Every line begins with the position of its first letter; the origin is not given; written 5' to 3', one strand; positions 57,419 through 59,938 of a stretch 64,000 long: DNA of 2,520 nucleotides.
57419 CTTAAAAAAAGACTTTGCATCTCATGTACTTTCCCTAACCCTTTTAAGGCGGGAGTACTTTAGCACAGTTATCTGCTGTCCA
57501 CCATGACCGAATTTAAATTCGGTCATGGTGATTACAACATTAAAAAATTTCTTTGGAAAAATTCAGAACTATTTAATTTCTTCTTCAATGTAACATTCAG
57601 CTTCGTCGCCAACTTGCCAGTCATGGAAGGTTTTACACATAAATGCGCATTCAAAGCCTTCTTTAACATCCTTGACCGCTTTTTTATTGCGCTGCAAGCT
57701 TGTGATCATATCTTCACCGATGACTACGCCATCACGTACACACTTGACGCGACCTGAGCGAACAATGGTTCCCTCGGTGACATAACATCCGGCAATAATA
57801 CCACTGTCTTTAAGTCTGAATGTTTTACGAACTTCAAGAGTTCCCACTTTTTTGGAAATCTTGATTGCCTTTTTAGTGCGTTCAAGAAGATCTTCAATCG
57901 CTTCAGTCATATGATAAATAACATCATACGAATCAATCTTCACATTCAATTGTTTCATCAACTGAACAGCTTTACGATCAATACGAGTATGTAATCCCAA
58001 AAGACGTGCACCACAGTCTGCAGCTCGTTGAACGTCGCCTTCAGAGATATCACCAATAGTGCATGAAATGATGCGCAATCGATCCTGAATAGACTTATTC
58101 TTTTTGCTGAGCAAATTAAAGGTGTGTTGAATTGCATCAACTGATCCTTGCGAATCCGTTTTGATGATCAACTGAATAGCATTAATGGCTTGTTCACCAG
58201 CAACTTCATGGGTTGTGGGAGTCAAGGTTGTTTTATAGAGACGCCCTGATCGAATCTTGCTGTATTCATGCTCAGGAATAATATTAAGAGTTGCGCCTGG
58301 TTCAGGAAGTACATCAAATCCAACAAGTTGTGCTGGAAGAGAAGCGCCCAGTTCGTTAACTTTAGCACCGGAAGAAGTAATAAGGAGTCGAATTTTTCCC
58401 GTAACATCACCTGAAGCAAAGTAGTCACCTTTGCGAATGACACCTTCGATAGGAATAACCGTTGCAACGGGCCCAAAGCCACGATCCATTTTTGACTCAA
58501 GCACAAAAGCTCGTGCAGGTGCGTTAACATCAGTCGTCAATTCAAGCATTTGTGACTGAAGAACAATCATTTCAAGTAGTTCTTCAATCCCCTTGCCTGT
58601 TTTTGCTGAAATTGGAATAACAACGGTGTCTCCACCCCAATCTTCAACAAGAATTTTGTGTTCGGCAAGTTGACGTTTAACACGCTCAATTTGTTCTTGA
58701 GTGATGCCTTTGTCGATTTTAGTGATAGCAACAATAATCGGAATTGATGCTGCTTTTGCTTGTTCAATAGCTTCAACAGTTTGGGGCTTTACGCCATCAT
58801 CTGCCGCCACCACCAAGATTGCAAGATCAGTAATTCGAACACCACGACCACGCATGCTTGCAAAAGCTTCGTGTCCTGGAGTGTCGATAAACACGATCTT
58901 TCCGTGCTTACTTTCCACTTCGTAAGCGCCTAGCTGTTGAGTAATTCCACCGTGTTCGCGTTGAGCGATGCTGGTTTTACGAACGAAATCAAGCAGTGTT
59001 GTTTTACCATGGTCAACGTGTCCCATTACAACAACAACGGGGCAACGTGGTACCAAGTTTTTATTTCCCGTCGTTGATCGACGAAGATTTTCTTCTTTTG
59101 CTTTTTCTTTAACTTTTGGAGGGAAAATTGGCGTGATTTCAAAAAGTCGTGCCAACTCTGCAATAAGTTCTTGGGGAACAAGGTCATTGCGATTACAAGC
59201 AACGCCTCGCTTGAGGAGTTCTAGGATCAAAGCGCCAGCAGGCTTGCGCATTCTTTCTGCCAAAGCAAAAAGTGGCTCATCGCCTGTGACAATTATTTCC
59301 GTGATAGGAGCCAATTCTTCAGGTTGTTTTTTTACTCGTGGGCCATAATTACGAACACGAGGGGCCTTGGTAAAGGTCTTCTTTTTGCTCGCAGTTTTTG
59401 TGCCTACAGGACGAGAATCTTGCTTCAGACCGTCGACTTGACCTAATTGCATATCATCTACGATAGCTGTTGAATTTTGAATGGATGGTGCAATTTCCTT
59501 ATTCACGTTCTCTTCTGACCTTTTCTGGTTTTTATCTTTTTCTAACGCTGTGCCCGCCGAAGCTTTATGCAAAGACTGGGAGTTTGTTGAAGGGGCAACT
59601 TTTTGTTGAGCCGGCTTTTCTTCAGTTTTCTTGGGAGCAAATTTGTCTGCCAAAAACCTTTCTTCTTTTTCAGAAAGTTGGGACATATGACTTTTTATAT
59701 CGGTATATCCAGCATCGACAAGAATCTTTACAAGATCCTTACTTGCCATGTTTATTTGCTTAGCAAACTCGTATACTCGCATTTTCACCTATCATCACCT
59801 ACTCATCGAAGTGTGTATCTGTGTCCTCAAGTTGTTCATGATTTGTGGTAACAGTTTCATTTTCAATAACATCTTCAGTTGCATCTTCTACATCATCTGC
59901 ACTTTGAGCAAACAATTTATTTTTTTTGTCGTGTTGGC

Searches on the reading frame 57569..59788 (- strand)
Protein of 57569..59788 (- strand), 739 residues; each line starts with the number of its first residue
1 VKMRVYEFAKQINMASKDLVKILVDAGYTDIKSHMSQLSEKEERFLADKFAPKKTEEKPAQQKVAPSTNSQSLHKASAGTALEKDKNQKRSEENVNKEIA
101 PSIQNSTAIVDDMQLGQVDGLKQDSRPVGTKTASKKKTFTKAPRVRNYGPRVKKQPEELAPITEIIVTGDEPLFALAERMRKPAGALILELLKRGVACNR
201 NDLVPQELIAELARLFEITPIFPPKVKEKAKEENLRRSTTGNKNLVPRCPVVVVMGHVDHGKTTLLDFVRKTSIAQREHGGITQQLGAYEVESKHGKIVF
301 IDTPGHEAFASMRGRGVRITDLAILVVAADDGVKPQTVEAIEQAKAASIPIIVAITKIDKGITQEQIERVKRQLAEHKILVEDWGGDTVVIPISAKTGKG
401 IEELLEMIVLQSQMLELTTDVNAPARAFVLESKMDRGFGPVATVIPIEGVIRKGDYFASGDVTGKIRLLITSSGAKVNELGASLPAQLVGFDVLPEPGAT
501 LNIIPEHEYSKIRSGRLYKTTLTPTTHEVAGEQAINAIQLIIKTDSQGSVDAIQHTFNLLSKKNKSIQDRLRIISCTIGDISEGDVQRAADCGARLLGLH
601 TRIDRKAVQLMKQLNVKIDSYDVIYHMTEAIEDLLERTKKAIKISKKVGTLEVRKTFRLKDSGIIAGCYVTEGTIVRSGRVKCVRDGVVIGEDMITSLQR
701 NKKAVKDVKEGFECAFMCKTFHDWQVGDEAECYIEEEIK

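Call 19: search_protein_families(library=ncbifam, proteins=[window:57569-59788:-])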
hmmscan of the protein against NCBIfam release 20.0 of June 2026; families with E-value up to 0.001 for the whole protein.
window:57569-59788:- (739 aa): 44 families (the best 25 are shown)
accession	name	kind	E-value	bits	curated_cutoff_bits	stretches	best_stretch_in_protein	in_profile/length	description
TIGR00487.1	IF-2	equivalog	9.4e-160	533.2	424.4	1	173-739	14-583/587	translation initiation factor IF-2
NF003078.0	PRK04004.1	equivalog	2.5e-61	208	468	3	247-360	9-140/598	translation initiation factor IF-2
TIGR00491.2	aIF-2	equivalog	8.6e-52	176.3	554.75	3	248-360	3-133/591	translation initiation factor IF-2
NF011418.0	PRK14845.1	equivalog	7.3e-43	146.5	756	3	263-360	475-590/1049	translation initiation factor IF-2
TIGR00475.1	selB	equivalog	6e-30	104.5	242.25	1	252-647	3-386/581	selenocysteine-specific translation elongation factor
TIGR00231.1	small_GTP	domain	1.9e-29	102.5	42.5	1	249-408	3-162/164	GTP-binding protein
TIGR01393.1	lepA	equivalog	7.9e-21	74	533.9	1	254-485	8-241/595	translation elongation factor 4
NF009381.0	PRK12740.1-5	subfamily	2.1e-16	59.5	583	1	249-376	33-156/692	elongation factor G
TIGR03680.1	eif2g_arch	equivalog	3.8e-16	59.3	514.5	1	293-432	78-214/407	translation initiation factor IF-2 subunit gamma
NF012153.1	tet_protect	equivalog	1.1e-15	57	775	1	244-380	19-151/614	tetracycline resistance ribosomal protection protein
NF003077.0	PRK04000.1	equivalog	2.8e-15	56.4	315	1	295-432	84-218/412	translation initiation factor IF-2 subunit gamma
NF008969.0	PRK12317.1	subfamily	3.6e-14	52.2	502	1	277-406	67-199/426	elongation factor 1-alpha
NF009892.0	PRK13351.1-3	equivalog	4.3e-14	51.9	640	1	297-360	74-137/623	elongation factor G-like protein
TIGR01394.1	TypA_BipA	equivalog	1e-13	50.4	757.3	1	252-374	4-140/594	translational GTPase TypA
TIGR00484.1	EF-G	equivalog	6.9e-13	47.6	659.4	1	255-376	40-153/691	elongation factor G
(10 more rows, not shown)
